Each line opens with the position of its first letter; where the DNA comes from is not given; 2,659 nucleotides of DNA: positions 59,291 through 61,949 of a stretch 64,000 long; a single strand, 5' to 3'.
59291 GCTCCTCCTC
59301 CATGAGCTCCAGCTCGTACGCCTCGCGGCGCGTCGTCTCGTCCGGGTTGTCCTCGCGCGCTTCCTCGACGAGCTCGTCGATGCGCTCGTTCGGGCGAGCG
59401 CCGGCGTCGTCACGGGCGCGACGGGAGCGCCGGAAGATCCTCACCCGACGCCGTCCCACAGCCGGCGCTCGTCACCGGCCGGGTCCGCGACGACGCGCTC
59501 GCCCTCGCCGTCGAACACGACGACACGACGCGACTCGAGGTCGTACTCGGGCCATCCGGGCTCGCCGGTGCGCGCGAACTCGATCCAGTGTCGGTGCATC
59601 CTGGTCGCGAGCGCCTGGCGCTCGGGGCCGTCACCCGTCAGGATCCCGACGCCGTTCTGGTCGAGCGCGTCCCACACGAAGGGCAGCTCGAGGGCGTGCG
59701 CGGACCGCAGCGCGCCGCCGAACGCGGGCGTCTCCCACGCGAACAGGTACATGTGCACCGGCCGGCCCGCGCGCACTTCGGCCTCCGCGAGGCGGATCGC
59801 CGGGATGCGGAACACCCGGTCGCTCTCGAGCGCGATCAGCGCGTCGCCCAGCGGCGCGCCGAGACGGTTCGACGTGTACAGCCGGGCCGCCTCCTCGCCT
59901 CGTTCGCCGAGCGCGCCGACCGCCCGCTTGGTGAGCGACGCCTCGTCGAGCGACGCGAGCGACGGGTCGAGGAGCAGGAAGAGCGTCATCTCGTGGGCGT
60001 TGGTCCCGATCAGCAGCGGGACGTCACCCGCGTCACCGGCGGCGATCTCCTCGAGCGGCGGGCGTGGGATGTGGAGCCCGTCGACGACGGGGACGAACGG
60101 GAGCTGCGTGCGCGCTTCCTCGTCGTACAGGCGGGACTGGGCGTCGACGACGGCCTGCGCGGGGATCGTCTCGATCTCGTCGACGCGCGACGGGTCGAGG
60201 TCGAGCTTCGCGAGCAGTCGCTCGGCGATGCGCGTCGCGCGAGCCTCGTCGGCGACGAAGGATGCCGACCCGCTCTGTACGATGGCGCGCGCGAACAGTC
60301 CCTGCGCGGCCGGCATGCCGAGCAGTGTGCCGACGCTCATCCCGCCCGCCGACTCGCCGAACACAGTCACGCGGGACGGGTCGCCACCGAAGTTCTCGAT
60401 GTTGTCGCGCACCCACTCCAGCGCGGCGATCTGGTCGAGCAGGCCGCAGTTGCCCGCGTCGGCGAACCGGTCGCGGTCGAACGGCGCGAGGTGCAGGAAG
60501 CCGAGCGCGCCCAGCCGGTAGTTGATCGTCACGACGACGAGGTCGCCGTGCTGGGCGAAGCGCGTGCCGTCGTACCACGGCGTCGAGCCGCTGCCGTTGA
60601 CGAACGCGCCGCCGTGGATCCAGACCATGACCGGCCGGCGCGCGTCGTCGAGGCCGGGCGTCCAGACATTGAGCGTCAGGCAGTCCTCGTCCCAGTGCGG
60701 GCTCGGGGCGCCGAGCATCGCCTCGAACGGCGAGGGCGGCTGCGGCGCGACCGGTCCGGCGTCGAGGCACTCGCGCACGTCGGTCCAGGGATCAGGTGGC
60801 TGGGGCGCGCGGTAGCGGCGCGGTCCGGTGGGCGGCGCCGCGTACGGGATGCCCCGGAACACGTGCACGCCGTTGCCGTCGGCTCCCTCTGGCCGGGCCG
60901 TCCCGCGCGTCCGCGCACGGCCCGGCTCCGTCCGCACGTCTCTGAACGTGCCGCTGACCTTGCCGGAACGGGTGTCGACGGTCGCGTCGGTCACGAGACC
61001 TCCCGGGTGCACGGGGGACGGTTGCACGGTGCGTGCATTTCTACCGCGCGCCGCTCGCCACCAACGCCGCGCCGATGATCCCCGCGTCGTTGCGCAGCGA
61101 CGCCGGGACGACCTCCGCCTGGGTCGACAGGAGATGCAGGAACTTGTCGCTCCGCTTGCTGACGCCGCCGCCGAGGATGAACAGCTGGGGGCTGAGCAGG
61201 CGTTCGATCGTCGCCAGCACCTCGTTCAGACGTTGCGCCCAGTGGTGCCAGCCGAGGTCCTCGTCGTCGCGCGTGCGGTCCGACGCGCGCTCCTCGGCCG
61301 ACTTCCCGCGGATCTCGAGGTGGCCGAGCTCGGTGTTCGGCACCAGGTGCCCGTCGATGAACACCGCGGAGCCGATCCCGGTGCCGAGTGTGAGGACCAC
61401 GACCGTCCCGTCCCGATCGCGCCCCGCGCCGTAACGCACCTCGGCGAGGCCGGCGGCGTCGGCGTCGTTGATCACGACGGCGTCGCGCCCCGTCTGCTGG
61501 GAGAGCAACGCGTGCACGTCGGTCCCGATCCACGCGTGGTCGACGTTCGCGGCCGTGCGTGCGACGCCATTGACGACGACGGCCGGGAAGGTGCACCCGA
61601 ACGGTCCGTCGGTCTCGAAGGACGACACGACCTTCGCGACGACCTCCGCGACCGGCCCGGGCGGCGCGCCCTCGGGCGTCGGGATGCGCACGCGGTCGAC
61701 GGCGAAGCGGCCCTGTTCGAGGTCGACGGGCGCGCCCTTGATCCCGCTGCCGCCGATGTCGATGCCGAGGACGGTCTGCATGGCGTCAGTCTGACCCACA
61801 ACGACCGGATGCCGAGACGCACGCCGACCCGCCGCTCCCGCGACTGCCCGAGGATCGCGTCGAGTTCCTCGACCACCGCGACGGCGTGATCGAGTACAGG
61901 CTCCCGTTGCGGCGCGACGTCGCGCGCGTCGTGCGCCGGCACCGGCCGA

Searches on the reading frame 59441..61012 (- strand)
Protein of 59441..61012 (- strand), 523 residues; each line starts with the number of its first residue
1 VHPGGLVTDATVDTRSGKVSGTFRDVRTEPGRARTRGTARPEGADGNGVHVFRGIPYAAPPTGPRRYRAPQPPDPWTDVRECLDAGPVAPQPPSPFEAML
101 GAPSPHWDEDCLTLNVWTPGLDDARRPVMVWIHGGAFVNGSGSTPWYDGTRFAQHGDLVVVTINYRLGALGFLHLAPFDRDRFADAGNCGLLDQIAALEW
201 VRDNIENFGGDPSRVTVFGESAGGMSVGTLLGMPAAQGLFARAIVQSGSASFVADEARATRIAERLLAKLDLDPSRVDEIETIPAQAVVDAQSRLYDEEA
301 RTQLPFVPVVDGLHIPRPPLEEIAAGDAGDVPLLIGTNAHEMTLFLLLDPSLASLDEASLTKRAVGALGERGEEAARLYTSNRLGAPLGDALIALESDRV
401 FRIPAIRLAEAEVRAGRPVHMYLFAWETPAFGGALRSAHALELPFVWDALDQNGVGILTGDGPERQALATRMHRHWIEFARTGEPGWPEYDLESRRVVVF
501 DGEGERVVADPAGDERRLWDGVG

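Call 26: search_protein_families(library=pfam, proteins=[window:59441-61012:-], max_evalue=0.01)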
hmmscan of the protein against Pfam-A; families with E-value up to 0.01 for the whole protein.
window:59441-61012:- (523 aa): 4 families
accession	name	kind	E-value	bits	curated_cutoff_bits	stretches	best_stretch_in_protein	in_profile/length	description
PF00135.34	COesterase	-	2.5e-106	357.1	27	1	34-486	11-475/515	Carboxylesterase family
PF07859.19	Abhydrolase_3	-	6.7e-13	49.3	25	1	129-225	1-83/210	alpha/beta hydrolase fold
PF20434.5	BD-FAE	-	1.2e-10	41.8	26.8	1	114-235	1-110/215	BD-FAE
PF00326.27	Peptidase_S9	-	4.5e-05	23.5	22.6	1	186-258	40-107/213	Prolyl oligopeptidase family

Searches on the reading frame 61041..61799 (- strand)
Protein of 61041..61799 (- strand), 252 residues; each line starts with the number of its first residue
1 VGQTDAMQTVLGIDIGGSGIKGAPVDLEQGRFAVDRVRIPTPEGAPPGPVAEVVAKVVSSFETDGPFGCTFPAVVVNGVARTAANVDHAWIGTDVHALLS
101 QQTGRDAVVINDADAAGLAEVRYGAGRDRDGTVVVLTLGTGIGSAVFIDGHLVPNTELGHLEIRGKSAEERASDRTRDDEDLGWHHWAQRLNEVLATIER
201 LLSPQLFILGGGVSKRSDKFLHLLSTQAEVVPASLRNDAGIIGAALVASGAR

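Call 26: search_protein_families(library=pfam, proteins=[window:61041-61799:-], max_evalue=0.01)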
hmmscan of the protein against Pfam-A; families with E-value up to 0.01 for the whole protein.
window:61041-61799:- (252 aa): 1 family
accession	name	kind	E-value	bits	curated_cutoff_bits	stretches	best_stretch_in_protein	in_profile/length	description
PF00480.26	ROK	-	2.1e-22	80.4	22.9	2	11-164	2-161/294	ROK family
